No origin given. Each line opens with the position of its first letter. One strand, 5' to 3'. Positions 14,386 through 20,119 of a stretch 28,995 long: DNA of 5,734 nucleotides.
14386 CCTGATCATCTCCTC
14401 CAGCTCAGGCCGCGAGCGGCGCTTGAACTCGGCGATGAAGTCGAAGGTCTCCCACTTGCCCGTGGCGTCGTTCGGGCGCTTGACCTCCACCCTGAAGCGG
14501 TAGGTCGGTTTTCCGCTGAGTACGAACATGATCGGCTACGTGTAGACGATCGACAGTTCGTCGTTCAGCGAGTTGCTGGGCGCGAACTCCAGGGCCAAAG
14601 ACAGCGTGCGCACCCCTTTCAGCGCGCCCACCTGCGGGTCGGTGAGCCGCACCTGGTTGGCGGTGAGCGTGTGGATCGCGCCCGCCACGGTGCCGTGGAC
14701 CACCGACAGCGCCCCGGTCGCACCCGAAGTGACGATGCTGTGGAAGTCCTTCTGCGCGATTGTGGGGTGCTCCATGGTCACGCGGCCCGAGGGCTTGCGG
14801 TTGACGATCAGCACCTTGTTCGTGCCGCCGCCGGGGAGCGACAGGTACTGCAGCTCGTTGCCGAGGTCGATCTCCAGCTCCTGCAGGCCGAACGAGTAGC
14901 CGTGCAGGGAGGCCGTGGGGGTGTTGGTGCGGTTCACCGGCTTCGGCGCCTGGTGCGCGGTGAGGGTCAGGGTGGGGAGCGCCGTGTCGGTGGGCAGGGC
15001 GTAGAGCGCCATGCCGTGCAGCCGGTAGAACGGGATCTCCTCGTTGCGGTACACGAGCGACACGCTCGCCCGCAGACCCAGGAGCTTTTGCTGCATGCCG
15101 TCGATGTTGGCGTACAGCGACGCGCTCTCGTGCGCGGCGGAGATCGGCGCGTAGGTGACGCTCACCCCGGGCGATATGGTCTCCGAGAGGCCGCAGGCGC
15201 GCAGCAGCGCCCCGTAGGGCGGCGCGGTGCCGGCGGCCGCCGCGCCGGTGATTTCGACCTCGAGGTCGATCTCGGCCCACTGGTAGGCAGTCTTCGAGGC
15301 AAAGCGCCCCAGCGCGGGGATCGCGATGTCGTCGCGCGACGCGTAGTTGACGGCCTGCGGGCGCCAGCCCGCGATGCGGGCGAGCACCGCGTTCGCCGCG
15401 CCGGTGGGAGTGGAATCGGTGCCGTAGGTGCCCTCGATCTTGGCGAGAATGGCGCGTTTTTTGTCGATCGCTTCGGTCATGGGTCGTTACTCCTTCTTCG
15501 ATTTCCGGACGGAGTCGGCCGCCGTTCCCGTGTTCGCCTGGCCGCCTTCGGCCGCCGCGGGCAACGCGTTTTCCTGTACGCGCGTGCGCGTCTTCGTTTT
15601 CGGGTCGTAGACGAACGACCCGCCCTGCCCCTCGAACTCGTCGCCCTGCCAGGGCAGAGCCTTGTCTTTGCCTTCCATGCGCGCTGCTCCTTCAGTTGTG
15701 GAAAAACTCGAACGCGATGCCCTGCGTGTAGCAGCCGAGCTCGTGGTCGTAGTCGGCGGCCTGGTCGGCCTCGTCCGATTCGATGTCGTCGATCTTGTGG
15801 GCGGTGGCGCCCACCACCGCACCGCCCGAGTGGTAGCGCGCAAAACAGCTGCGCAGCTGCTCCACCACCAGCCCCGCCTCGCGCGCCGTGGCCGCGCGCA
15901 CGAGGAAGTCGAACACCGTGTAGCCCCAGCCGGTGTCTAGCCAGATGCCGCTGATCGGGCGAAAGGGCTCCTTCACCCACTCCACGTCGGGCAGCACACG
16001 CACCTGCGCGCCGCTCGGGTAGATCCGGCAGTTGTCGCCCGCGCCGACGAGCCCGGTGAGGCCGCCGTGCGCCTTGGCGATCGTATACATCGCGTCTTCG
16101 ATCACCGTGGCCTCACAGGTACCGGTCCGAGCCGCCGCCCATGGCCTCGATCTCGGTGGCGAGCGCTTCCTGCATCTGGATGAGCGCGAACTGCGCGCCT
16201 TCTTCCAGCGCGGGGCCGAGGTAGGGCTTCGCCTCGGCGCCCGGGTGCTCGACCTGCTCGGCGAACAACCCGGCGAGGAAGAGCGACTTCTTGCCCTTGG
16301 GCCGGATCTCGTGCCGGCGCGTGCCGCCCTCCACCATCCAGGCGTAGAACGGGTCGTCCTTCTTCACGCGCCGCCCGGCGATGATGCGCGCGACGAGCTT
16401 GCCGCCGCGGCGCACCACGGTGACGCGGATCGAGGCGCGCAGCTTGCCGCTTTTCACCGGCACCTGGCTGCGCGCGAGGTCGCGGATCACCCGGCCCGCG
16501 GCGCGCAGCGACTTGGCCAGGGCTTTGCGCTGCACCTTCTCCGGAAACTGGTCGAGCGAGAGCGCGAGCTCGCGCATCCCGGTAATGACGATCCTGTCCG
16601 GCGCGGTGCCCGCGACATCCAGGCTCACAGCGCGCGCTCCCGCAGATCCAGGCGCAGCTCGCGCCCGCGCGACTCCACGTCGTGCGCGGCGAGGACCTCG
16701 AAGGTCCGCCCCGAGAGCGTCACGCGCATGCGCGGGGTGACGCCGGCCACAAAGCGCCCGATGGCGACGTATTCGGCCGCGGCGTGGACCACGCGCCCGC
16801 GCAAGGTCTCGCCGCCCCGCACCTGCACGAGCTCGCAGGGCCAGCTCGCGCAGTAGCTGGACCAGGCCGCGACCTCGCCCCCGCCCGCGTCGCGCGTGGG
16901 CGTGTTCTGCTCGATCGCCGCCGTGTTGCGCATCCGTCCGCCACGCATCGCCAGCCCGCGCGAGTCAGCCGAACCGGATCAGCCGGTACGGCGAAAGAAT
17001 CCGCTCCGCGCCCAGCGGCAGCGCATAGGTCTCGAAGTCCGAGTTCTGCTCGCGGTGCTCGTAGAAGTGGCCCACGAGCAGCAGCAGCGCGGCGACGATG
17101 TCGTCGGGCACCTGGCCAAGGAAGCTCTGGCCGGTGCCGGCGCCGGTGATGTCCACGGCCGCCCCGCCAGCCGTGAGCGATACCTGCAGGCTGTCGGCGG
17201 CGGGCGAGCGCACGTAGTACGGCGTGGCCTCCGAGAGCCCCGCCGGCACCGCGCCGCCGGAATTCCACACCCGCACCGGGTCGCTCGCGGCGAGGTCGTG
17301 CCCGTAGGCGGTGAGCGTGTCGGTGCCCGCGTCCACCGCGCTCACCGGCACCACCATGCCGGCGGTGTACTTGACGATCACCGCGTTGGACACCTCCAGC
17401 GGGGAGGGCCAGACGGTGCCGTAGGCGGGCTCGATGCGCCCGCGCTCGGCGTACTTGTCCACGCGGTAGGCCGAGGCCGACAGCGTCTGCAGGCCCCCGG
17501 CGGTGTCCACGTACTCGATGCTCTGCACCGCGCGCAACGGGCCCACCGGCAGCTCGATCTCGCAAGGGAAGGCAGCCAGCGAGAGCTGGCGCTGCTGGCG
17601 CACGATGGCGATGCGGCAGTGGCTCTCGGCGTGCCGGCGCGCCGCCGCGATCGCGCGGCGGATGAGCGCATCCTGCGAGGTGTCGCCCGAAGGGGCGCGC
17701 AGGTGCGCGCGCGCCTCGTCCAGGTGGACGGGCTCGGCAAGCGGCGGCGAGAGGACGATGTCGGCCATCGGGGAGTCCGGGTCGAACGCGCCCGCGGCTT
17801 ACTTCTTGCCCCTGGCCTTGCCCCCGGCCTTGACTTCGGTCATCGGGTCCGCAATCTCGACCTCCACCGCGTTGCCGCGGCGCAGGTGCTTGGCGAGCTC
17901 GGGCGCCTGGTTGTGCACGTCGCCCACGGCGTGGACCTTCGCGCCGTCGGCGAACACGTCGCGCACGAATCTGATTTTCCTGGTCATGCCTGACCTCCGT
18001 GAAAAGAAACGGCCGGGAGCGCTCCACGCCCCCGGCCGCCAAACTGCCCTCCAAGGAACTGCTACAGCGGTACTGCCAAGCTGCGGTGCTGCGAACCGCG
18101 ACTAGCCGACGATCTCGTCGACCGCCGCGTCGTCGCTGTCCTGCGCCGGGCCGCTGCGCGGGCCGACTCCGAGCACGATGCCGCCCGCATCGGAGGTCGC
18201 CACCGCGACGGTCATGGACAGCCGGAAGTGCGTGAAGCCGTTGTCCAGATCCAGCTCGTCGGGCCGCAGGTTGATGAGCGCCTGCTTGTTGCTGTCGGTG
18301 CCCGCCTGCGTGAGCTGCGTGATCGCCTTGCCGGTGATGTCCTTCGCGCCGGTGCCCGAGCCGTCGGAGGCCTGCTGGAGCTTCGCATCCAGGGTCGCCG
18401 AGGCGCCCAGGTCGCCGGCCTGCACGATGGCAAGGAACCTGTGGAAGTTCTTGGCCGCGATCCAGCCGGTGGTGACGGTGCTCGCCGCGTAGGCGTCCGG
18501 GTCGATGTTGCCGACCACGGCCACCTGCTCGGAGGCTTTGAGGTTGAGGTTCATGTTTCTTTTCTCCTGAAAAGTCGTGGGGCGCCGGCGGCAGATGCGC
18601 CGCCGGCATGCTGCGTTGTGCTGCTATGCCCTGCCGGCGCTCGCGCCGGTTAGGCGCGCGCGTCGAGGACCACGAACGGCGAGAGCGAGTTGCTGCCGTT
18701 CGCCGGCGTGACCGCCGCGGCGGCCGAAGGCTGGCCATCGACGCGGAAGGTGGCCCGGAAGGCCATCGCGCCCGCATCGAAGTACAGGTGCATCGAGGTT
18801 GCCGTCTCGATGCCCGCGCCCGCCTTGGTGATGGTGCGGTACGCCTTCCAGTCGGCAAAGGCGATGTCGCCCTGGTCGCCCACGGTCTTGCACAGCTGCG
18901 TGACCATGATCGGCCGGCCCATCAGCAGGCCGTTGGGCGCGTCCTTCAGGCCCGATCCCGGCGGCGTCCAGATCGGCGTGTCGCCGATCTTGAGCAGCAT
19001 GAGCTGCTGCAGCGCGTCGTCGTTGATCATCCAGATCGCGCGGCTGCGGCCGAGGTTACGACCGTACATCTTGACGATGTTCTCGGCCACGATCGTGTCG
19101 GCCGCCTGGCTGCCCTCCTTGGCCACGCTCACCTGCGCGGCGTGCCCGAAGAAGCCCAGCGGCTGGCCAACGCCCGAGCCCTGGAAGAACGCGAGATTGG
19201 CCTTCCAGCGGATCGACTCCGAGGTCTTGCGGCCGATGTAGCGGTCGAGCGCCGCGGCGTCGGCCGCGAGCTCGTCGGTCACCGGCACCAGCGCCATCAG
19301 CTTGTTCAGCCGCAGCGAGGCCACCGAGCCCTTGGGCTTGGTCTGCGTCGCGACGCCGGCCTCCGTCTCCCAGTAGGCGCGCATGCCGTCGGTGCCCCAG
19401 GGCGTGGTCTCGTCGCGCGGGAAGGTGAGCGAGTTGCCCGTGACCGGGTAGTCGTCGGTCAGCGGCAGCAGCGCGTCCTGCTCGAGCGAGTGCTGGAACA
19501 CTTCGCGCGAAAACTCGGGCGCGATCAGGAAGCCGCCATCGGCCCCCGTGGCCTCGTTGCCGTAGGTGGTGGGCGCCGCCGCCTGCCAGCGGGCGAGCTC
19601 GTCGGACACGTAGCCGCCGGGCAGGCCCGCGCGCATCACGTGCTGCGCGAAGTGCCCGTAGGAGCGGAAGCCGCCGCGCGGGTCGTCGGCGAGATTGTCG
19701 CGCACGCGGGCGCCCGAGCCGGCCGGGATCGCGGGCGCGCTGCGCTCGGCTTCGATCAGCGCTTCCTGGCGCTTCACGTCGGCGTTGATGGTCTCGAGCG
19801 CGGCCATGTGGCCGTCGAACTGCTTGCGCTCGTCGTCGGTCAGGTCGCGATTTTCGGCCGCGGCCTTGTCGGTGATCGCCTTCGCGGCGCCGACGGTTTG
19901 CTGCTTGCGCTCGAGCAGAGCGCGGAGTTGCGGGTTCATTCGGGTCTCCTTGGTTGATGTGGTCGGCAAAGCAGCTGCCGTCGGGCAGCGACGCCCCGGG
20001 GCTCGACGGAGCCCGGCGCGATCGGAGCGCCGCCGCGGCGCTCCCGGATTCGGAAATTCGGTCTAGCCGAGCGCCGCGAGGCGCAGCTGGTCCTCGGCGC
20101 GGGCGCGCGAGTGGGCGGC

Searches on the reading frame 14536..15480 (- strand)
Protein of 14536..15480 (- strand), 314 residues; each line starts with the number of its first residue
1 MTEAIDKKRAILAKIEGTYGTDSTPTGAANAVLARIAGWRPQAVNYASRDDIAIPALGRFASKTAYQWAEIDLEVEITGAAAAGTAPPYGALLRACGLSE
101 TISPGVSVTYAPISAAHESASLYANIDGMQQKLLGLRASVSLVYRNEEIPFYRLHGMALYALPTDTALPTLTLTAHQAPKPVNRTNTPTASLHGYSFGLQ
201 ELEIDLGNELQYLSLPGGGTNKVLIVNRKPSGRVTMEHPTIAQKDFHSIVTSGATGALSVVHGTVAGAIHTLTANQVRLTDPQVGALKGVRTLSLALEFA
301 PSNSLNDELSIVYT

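Call 54: search_protein_families(library=phrogs, proteins=[window:14536-15480:-], max_evalue=0.001)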
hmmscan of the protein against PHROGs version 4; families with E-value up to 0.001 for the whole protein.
window:14536-15480:- (314 aa): 1 family
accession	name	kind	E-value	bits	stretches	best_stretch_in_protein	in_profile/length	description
phrog_290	-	tail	1.1e-12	49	1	7-303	17-320/411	minor tail protein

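Call 91: search_protein_families(library=pfam, proteins=[window:14536-15480:-], max_evalue=0.1)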
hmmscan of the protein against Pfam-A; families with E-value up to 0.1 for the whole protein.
window:14536-15480:- (314 aa): 1 family
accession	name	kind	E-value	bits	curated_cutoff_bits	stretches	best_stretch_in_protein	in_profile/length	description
PF18906.5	Phage_tube_2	-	3.1e-08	34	27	1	9-291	4-259/266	Phage tail tube protein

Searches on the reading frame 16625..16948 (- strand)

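Call 91: search_protein_families(library=pfam, proteins=[window:16625-16948:-], max_evalue=0.1)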
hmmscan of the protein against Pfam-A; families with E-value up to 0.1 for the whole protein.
window:16625-16948:- (107 aa): 1 family
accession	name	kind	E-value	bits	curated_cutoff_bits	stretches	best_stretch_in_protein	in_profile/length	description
PF05521.18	Phage_HCP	-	7.9e-12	46.1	25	1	1-104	1-105/106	Phage head completion protein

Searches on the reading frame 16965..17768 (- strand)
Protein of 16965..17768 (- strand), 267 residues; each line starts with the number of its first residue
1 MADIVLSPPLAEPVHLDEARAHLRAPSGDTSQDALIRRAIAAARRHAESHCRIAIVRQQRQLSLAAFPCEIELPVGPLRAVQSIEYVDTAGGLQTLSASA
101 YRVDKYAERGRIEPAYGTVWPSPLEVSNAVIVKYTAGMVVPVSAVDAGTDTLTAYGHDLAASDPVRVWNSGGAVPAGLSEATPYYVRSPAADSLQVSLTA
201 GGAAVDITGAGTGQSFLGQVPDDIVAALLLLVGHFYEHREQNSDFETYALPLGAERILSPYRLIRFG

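Call 54: search_protein_families(library=phrogs, proteins=[window:16965-17768:-], max_evalue=0.001)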
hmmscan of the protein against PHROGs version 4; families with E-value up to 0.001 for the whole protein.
window:16965-17768:- (267 aa): 7 families
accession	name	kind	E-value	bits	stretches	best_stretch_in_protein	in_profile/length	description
phrog_442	-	connector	9.1e-29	101.6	2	4-146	78-213/270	head-tail adaptor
phrog_40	-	connector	9.1e-16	58.9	1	219-263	89-132/201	head-tail adaptor Ad1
phrog_4711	-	unknown function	9.9e-08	33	1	142-214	102-170/296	-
phrog_7765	-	unknown function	3.1e-07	30.1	1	142-214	384-452/578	-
phrog_9370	-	tail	2.7e-06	27.4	1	142-215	269-338/460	tail fiber protein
phrog_30390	-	unknown function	0.00039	20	1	124-213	430-529/766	-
phrog_783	-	connector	0.00087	19.7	0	68-146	97-171/254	head-tail adaptor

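Call 91: search_protein_families(library=pfam, proteins=[window:16965-17768:-], max_evalue=0.1)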
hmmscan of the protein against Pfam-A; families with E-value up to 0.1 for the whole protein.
window:16965-17768:- (267 aa): 1 family
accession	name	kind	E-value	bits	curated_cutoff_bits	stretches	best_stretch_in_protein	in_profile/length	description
PF05135.19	Phage_connect_1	-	1.6e-06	28.9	21.2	1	15-83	3-59/101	Phage gp6-like head-tail connector protein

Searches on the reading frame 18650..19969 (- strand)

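Call 3: search_protein_families(library=pfam, proteins=[window:18650-19969:-], max_evalue=0.01)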
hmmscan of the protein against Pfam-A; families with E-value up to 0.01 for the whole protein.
window:18650-19969:- (439 aa): 1 family
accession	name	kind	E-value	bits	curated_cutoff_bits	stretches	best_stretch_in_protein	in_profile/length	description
PF05065.19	Phage_capsid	-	1.3e-47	163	24.2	1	145-422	1-277/280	Phage capsid family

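Call 4: search_protein_families(library=phrogs, proteins=[window:18650-19969:-], max_evalue=0.01)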
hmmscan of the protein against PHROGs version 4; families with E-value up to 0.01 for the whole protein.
window:18650-19969:- (439 aa): 3 families
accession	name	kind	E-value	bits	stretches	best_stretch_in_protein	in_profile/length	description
phrog_10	-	head and packaging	2.8e-52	179.7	1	6-428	256-641/752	major head protein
phrog_617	-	head and packaging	3.9e-14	53.4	1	24-390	212-592/626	major head protein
phrog_15928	-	head and packaging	6.1e-05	24.1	1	271-381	26-138/185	major head protein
